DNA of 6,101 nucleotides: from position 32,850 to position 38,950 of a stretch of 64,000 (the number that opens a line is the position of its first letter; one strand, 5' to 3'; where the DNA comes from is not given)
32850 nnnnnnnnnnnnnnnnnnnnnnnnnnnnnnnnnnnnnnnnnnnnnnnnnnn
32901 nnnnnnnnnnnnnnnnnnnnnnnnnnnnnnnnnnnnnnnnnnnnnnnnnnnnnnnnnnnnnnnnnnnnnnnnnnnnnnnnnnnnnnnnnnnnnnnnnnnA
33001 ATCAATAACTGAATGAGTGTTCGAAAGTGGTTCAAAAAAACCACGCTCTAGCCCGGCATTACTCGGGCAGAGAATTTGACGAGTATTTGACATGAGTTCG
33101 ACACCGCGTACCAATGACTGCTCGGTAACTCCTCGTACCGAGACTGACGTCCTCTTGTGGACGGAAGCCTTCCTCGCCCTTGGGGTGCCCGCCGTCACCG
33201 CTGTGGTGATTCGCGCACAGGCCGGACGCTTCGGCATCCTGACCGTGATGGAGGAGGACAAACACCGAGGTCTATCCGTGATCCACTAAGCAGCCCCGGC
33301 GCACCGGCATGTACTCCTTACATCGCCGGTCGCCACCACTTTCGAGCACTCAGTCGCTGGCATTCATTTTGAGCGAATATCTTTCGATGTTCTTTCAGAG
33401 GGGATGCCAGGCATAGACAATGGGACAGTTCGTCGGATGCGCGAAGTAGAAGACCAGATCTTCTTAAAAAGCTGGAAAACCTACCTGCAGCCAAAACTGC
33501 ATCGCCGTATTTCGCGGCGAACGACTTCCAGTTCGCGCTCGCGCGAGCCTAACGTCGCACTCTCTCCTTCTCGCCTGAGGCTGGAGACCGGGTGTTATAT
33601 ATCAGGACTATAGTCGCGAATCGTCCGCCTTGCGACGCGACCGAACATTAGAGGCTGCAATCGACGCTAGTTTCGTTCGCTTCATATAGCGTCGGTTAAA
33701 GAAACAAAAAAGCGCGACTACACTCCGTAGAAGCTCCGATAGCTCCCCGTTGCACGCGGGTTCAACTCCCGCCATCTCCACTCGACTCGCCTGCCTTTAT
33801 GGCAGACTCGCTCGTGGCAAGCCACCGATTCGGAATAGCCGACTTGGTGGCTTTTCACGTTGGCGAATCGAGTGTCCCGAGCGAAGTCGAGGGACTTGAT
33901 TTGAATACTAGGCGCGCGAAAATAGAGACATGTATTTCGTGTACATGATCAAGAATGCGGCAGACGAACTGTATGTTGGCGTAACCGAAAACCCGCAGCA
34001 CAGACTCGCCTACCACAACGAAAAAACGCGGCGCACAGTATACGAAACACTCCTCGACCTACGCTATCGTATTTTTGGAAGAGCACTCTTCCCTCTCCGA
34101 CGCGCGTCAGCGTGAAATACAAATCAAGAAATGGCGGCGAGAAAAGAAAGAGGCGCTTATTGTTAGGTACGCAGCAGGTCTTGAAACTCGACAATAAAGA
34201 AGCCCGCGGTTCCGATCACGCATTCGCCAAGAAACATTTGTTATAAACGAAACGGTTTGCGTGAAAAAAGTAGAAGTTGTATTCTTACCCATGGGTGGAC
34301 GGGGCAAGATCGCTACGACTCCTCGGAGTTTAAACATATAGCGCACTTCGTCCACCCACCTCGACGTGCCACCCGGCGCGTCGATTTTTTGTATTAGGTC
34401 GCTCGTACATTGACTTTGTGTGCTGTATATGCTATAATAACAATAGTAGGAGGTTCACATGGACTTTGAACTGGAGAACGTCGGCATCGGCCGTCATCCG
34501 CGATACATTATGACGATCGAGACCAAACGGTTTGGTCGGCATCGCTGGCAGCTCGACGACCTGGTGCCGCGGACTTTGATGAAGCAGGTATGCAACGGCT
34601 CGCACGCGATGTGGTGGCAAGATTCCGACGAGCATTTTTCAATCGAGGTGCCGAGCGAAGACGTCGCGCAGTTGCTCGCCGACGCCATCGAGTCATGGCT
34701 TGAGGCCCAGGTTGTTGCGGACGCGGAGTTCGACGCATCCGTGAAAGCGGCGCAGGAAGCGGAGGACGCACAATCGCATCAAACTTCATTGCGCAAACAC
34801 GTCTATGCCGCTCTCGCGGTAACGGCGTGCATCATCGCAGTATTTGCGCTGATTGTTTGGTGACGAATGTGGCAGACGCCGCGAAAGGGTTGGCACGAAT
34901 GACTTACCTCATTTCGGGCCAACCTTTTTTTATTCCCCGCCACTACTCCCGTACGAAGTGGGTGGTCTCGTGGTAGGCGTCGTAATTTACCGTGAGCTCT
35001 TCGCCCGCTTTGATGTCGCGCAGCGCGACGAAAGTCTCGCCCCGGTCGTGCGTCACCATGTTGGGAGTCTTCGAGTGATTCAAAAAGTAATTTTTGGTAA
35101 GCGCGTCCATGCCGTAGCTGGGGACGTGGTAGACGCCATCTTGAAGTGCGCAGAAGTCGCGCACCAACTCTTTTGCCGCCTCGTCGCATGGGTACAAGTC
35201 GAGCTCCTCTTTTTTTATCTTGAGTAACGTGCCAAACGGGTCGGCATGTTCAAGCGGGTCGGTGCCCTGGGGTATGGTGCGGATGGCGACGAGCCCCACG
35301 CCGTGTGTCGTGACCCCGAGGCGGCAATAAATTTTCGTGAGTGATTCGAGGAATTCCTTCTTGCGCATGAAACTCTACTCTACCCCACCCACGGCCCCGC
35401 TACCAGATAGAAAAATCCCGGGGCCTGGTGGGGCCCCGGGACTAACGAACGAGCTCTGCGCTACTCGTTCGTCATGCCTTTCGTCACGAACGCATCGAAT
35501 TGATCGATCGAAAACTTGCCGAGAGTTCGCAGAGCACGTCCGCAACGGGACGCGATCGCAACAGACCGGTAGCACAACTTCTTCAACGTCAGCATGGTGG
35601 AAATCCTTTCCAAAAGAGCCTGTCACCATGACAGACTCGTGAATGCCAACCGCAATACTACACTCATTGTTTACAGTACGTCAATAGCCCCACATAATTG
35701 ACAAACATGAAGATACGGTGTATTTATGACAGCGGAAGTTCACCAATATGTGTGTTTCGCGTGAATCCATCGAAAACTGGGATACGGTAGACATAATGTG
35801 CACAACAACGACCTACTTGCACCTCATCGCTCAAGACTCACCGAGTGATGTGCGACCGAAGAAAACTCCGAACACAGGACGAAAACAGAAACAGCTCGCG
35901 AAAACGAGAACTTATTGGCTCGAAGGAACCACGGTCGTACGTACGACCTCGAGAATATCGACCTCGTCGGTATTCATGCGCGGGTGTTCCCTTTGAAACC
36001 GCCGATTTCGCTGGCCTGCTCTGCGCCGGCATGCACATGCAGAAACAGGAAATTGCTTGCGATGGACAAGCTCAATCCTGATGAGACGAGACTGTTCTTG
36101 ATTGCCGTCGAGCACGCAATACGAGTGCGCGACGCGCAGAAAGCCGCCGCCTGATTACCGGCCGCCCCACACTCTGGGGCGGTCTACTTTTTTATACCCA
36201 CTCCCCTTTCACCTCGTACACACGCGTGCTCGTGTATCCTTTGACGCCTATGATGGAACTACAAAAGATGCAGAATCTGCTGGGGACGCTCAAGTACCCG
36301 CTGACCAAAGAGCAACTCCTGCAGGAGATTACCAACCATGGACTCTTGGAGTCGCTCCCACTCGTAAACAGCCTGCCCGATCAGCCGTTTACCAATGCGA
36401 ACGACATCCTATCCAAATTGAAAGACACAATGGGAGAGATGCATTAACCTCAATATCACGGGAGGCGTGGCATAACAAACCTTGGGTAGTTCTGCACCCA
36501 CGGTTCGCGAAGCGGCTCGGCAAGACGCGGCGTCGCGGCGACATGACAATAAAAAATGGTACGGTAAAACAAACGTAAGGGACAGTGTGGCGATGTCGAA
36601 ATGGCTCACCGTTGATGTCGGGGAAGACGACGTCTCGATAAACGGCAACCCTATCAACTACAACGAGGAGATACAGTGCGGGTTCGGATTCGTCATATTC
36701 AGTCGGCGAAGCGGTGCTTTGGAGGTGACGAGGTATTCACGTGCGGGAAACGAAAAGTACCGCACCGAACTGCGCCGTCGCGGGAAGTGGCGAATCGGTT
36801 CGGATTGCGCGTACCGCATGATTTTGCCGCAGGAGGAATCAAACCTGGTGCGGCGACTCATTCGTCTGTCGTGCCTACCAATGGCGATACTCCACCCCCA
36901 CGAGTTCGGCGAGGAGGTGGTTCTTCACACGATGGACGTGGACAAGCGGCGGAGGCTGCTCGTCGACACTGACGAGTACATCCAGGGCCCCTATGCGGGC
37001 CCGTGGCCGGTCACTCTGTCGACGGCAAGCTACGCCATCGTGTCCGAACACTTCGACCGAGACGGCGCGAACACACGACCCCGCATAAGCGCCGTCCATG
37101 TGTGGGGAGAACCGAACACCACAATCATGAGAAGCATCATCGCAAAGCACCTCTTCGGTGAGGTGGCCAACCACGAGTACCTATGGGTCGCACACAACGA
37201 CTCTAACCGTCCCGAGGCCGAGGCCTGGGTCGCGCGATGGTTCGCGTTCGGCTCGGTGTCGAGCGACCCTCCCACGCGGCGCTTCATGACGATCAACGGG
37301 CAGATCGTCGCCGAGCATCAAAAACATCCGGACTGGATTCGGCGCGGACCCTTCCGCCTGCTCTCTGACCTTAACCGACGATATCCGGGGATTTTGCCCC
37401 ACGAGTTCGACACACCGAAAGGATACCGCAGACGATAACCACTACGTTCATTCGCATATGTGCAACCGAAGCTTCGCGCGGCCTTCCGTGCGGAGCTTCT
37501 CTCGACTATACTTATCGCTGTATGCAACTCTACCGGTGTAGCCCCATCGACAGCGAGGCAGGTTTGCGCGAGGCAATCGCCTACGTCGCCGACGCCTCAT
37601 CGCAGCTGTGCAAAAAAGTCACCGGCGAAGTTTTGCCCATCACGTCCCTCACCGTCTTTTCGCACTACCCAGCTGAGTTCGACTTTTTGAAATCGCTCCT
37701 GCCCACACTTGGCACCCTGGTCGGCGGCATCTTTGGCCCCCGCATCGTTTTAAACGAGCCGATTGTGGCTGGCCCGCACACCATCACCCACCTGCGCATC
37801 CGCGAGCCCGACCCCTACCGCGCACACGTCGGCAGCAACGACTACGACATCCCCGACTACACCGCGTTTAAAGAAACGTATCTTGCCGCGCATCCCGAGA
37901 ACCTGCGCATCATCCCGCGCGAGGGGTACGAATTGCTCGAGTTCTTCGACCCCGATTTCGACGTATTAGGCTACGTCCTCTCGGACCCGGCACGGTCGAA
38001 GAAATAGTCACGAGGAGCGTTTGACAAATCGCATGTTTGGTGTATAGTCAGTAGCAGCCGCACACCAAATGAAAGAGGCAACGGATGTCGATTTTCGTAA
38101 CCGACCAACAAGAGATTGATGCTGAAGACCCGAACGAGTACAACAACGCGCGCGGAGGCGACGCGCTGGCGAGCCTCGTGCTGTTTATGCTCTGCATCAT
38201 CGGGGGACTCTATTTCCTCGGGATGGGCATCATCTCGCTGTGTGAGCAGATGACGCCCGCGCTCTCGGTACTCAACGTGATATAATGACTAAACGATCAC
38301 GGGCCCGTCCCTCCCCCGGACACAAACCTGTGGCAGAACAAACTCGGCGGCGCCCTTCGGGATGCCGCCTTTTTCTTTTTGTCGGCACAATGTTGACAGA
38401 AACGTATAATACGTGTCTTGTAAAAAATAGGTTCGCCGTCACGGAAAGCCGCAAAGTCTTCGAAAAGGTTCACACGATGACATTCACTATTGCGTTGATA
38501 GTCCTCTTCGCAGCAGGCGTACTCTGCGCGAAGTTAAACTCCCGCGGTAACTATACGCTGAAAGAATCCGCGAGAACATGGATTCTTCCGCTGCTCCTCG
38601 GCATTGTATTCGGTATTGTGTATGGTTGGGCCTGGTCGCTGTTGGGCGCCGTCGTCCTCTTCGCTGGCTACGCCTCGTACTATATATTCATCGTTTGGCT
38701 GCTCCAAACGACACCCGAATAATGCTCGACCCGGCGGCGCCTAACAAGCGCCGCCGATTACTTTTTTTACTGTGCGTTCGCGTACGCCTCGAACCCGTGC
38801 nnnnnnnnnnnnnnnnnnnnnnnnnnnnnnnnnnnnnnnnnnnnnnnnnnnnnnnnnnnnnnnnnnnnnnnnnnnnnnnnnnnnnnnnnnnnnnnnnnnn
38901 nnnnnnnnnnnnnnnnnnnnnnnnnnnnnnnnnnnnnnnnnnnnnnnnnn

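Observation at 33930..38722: Accessory gene cluster immediately downstream of tmRNA (ssrA), a classical island integration site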

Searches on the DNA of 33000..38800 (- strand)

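Call 42: search_rna_families(source=window, start=33000, end=38800, threshold=evalue, max_evalue=1)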
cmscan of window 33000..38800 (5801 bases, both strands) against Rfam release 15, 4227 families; matches with E-value up to 1: 3.
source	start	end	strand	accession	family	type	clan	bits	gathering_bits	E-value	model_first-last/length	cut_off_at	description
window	33400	33783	+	RF00023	tmRNA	Gene;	CL00001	88.7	47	3.9e-34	1-374/374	no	transfer-messenger RNA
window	38048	38146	-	RF02150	MESTIT1_3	Gene; lncRNA;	-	20.1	60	0.74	1-99/99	no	MEST intronic transcript 1, antisense RNA conserved region 3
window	35749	35799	+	RF01977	HOTAIRM1_3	Gene; lncRNA;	-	17.2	37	0.89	1-59/59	no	HOX antisense intergenic RNA myeloid 1 conserved region 3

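Call 92: search_dna_similar(query=L032:3059-3496:+, collection=phages, mode=distant, max_rows=5)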
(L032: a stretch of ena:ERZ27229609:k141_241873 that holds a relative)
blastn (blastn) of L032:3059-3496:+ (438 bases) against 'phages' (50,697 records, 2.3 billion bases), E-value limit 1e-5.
No match.
